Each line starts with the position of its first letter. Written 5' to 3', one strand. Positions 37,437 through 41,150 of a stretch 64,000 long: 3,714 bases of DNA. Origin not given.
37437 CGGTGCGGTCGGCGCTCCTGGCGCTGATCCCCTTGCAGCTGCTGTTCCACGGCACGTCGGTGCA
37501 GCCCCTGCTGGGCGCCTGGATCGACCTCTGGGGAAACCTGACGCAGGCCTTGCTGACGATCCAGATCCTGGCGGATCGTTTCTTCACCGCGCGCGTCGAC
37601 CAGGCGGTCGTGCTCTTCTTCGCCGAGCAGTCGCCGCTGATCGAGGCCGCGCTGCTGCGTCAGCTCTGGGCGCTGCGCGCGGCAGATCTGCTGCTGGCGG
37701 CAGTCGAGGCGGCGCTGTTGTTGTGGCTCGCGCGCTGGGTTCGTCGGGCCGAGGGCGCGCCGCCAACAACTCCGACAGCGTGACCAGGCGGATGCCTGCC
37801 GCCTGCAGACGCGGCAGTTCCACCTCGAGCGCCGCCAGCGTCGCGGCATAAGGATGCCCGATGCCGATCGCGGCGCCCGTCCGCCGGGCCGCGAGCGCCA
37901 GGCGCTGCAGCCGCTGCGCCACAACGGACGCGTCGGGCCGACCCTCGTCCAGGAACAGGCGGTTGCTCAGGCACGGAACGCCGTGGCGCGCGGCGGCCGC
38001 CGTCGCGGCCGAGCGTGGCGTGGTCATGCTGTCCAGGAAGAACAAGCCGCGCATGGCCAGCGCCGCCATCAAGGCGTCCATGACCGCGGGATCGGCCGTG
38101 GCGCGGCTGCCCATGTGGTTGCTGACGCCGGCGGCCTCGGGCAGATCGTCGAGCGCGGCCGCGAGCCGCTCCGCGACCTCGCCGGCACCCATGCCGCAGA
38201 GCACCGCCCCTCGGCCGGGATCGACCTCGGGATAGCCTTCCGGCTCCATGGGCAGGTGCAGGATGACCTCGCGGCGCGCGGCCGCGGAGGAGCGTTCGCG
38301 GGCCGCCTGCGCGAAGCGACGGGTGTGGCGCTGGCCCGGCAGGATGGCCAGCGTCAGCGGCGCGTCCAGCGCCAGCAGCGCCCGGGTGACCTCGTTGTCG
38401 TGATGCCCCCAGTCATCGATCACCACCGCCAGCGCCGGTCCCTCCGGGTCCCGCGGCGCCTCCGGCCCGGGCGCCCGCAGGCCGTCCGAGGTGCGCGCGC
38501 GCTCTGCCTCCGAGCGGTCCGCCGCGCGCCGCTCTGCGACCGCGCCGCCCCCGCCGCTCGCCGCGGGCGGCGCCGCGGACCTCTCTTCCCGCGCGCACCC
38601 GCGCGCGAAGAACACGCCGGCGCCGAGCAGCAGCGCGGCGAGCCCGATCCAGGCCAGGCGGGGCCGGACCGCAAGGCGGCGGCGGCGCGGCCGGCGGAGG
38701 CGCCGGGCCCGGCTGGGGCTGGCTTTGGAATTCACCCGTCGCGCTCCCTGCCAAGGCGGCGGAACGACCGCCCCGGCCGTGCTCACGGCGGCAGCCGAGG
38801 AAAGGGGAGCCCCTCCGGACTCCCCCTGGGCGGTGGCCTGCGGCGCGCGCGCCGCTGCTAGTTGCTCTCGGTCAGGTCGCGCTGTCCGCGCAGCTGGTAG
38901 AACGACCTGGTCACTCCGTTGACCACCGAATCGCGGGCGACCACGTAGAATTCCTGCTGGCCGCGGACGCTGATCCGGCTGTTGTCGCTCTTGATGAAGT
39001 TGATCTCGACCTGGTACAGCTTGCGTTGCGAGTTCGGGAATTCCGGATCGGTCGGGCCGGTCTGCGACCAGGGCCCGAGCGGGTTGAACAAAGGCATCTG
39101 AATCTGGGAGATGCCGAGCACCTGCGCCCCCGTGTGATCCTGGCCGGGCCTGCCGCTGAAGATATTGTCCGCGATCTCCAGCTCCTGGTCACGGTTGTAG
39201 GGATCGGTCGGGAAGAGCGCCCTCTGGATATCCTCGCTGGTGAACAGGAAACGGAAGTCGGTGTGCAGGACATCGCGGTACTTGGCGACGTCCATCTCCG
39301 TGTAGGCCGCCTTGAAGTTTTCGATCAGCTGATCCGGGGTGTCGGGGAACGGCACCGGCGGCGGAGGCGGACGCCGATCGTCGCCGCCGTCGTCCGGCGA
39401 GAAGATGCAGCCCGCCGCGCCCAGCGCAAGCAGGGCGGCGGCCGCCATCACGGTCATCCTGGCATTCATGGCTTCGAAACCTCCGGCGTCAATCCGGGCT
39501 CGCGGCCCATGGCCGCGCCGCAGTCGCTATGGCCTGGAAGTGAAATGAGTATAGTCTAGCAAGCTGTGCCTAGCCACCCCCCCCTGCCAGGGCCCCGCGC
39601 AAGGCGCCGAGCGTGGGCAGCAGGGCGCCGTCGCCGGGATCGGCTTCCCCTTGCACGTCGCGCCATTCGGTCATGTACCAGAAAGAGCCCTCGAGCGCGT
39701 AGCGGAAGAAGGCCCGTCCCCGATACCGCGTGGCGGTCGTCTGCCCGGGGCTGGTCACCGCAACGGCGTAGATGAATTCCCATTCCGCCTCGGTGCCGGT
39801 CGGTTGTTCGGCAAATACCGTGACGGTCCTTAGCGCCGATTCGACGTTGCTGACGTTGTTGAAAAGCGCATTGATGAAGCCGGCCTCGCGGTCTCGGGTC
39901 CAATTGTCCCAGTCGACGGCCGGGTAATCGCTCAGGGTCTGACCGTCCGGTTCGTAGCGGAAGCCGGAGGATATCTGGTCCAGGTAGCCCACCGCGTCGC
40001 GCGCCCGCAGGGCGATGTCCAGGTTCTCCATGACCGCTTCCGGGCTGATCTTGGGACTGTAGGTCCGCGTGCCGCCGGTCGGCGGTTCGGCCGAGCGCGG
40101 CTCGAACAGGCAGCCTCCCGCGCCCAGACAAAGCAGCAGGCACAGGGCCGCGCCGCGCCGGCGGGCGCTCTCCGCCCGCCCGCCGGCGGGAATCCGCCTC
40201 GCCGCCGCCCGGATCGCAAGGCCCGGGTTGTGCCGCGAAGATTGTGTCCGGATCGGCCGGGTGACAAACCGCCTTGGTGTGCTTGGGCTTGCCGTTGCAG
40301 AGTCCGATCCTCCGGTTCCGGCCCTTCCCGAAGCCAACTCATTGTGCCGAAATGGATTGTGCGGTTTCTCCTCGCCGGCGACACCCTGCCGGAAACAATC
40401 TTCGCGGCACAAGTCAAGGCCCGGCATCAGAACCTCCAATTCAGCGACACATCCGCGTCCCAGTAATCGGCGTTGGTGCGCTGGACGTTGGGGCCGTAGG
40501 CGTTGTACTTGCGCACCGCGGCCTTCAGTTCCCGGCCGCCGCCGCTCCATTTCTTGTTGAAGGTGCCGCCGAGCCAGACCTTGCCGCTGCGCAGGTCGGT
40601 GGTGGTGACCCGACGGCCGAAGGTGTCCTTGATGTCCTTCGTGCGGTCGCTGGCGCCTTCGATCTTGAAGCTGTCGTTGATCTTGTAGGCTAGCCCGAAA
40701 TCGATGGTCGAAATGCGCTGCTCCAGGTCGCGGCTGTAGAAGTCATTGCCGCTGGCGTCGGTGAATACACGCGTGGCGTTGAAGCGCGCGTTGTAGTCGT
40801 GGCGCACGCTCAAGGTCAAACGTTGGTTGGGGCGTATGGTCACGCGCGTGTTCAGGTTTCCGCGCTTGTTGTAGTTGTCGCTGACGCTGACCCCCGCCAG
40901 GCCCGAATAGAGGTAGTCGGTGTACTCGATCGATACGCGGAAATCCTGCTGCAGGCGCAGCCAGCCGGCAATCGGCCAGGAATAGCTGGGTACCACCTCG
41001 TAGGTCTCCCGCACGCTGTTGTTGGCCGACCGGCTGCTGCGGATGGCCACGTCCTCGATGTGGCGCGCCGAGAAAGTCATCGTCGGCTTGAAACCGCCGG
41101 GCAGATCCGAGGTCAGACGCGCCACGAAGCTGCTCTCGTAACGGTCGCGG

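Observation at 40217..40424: In-frame palindromic mini-element inserted into a lipoprotein signal peptide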

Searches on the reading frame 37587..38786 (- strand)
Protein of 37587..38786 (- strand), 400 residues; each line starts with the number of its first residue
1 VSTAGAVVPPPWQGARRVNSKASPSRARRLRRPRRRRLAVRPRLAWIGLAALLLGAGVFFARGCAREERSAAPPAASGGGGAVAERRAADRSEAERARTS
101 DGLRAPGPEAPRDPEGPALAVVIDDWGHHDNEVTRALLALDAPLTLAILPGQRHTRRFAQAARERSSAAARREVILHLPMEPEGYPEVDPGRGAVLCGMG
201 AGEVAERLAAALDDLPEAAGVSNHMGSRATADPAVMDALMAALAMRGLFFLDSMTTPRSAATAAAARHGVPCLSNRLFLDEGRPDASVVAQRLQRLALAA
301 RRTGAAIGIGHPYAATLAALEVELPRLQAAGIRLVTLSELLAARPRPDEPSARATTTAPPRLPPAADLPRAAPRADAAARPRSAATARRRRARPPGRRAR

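Call 46: search_protein_families(library=pfam, proteins=[window:37587-38786:-], max_evalue=0.01)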
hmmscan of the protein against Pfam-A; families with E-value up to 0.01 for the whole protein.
window:37587-38786:- (400 aa): 1 family
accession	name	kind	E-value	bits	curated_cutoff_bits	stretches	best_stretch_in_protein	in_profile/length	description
PF04748.18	Polysacc_deac_2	-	2.7e-71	239.5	27.5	1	121-341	1-212/212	Divergent polysaccharide deacetylase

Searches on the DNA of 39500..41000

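Call 6: search_rna_families(source=window, start=39500, end=41000, threshold=evalue, max_evalue=1)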
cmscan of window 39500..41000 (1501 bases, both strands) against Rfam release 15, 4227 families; matches with E-value up to 1: 0.
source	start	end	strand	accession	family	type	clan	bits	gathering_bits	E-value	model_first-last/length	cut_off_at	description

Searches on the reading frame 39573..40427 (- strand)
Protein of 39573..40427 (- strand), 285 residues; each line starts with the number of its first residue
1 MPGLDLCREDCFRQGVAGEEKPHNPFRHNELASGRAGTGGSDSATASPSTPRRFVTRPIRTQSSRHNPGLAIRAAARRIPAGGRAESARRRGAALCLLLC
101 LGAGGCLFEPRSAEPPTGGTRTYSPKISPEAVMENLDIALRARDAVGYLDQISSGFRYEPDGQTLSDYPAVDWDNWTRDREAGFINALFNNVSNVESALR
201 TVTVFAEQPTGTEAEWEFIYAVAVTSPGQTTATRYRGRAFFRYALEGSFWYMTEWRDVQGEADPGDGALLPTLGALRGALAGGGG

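Call 11: find_homologous_proteins(query=window:39573-40427:-, max_evalue=0.001)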
Query window:39573-40427:- (285 aa): 16 proteins with E <= 0.001 among 8000 candidates.
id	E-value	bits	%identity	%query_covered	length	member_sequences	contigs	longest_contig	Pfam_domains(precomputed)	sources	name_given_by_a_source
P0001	4.4e-190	648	100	100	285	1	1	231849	-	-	-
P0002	7.0e-72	260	62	71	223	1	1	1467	-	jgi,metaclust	metaclust:\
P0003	2.0e-71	259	63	65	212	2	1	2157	-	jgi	jgi:hypothetical protein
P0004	2.3e-71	259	61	61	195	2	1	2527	-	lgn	-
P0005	9.1e-71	257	61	63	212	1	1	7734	-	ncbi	ncbi:MAG: hypothetical protein ACYDIE_12920 [Candidatus Krumholzibacteriia bacterium]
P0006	1.2e-70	256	62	65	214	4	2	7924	-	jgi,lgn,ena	-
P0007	3.5e-69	251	59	63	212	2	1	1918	-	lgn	-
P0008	3.7e-69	251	61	64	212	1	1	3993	-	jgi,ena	-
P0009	6.5e-69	250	61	65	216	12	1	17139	-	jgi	jgi:hypothetical protein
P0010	1.1e-60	224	56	66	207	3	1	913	-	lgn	-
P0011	1.8e-59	220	54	63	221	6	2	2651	-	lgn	-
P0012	1.2e-58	217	55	64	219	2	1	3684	-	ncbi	-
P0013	9.0e-58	214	52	75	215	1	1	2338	-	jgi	jgi:hypothetical protein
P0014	6.2e-49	185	51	63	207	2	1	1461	-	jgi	jgi:hypothetical protein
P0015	3.7e-48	182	51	62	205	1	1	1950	-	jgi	-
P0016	7.3e-45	172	46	62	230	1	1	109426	-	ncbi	ncbi:MAG: hypothetical protein R6X25_16175 [Candidatus Krumholzibacteriia bacterium]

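Call 14: find_encoding_contigs(protein=P0001, flank=3000, max_places=6)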
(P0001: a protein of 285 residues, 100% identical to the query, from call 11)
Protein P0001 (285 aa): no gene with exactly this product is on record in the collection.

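Call 33: find_encoding_contigs(protein=P0009, flank=3500, max_places=3)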
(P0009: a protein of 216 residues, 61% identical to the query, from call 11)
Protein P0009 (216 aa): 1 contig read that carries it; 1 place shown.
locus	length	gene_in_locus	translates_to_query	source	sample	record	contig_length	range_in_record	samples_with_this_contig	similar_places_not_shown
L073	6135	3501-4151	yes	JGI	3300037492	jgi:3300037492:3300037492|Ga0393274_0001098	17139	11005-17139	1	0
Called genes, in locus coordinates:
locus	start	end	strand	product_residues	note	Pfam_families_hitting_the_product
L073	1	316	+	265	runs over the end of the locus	PF01026:TatD_DNase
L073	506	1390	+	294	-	PF00398:RrnaAD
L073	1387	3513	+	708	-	-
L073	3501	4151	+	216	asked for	-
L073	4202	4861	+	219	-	-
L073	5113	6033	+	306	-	PF04748:Polysacc_deac_2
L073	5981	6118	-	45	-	-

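Call 34: find_encoding_contigs(protein=P0005, flank=3500, max_places=3)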
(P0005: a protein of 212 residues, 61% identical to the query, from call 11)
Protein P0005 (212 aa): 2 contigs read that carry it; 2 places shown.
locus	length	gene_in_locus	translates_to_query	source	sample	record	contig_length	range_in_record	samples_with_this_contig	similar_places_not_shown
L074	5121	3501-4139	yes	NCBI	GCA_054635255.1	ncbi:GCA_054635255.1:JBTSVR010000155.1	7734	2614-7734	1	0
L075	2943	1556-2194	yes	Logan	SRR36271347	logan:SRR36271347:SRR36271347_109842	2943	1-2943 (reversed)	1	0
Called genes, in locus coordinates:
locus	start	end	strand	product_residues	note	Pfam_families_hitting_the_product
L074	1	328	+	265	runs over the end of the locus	PF01026:TatD_DNase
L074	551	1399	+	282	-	PF00398:RrnaAD, PF13649:Methyltransf_25 (faint)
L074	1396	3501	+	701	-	-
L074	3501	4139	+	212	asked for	-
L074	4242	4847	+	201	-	-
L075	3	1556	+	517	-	?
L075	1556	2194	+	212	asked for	-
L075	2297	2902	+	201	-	-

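Call 35: find_encoding_contigs(protein=P0016, flank=3500, max_places=3)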
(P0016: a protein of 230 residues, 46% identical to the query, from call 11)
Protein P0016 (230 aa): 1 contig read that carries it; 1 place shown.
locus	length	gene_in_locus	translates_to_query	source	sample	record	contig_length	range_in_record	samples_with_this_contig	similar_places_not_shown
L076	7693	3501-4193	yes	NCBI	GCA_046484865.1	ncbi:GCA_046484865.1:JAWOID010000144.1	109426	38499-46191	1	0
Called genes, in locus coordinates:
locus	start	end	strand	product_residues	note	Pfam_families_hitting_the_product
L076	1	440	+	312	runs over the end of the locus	PF01026:TatD_DNase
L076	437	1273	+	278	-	PF00398:RrnaAD, PF08242:Methyltransf_12 (faint), PF13649:Methyltransf_25 (weak)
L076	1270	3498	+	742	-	-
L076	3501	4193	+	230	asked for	-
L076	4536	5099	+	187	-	-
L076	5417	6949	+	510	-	PF04748:Polysacc_deac_2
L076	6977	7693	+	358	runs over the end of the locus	PF04015:DUF362, PF13237:Fer4_10 (faint), PF00037:Fer4 (faint), PF12797:Fer4_2 (faint), PF14697:Fer4_21 (weak), PF12838:Fer4_7 (weak), PF13187:Fer4_9 (weak), PF12837:Fer4_6 (weak), +1 more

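Call 75: predict_structure(alignment_id=A1)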
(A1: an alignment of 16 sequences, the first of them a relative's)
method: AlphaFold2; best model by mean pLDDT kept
length: 285 residues; sequences in the alignment: 16
mean_pLDDT: 75.6   pTM: 0.60
mean pLDDT of the five models: 75.6, 75.6, 74.7, 73.4, 72.7
residues with pLDDT >= 90: 151; 70-90: 16; 50-70: 40; < 50: 78
segments of 3 or more residues with pLDDT < 50: 1-4, 6-24, 26-34, 36-47, 49-53, 56-58, 60-67, 69-76, 78-84
pLDDT, mean of each block of 10 residues (from residue 1): 44 43 44 43 45 48 43 46 47 54 54 67 96 97 97 98 98 98 97 94 81 95 97 97 97 98 95 97 82
secondary structure, 60 per line:
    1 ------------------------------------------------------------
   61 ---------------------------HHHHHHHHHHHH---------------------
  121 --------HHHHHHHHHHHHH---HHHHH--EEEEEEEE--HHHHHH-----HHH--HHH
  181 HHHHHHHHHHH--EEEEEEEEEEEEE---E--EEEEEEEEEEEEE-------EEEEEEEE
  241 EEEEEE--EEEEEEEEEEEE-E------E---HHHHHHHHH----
elements in order: H88-99 H129-141 H145-149 E152-159 H162-167 H178-191 E194-206 E213-225 E233-246 E249-260 H273-281

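Call 77: fold_search(model_id=the predicted structure, library=pdb)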
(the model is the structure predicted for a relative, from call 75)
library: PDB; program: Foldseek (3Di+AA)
matches with E <= 10: 1246; with E <= 0.001: 459
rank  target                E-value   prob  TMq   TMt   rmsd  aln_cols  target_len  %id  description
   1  3b8l_F                6.6e-07  1.00  0.37  0.71   3.0       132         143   14  CRYSTAL STRUCTURE OF A PUTATIVE AROMATIC RING HYDROXYLASE (SARO_3538) FROM NOVOSPHINGOBIUM AROMATICIVORANS DSM AT 1.75 (released 2007-11-27)
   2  3h51_B                9.0e-07  1.00  0.36  0.70   7.0       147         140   12  Crystal structure of Putative calcium/calmodulin dependent protein kinase II association domain (NP_636218.1) from XAN (released 2009-05-05)
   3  2chc_A                9.5e-07  1.00  0.35  0.55   5.7       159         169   14  Structure of Rv3472(D26N), a function unknown protein from Mycobacterium tuberculosis (released 2007-05-01)
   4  3b8l_B                1.5e-06  1.00  0.36  0.67   3.3       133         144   15  CRYSTAL STRUCTURE OF A PUTATIVE AROMATIC RING HYDROXYLASE (SARO_3538) FROM NOVOSPHINGOBIUM AROMATICIVORANS DSM AT 1.75 (released 2007-11-27)
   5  3h51_A                1.8e-06  1.00  0.36  0.68   8.5       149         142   12  Crystal structure of Putative calcium/calmodulin dependent protein kinase II association domain (NP_636218.1) from XAN (released 2009-05-05)
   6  3ef8_A                2.3e-06  1.00  0.39  0.71   4.4       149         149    9  Crystal structure of Putative Scytalone Dehydratase (YP_496742.1) from NOVOSPHINGOBIUM AROMATICIVORANS DSM 12444 at 1. (released 2008-09-30)
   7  3gwr_B                2.3e-06  1.00  0.36  0.73   3.9       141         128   15  Crystal structure of Putative calcium/calmodulin-dependent protein kinase type II association domain (YP_315894.1) fro (released 2009-04-14)
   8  3soy                  2.4e-06  1.00  0.34  0.63   5.5       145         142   12  Nuclear transport factor 2 (NTF2-like) superfamily protein from Salmonella enterica subsp. enterica serovar Typhimurium  (released 2011-08-10)
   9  2chc_B                2.6e-06  1.00  0.36  0.59   5.3       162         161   12  Structure of Rv3472(D26N), a function unknown protein from Mycobacterium tuberculosis (released 2007-05-01)
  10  5z3r_A                2.7e-06  1.00  0.33  0.63   4.0       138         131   16  Crystal Structure of Delta 5-3-Ketosteroid Isomerase from Mycobacterium sp. (released 2018-01-31)
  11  2chc_C                2.9e-06  1.00  0.36  0.61   5.2       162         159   13  Structure of Rv3472(D26N), a function unknown protein from Mycobacterium tuberculosis (released 2007-05-01)
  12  3s5c_F                3.9e-06  1.00  0.35  0.65   3.1       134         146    6  Crystal Structure of a Hexachlorocyclohexane dehydrochlorinase (LinA) Type2 (released 2012-05-23)
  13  5trv                  3.9e-06  1.00  0.25  0.53   5.1       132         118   15  Crystal structure of a de novo designed protein with curved beta-sheet (released 2017-01-25)
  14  5z3r_D                4.2e-06  1.00  0.33  0.65   3.5       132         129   17  Crystal Structure of Delta 5-3-Ketosteroid Isomerase from Mycobacterium sp. (released 2018-01-31)
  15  4ovm_A                4.2e-06  1.00  0.30  0.60   4.3       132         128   11  Crystal structure of SgcJ protein from Streptomyces carzinostaticus (released 2013-12-25)
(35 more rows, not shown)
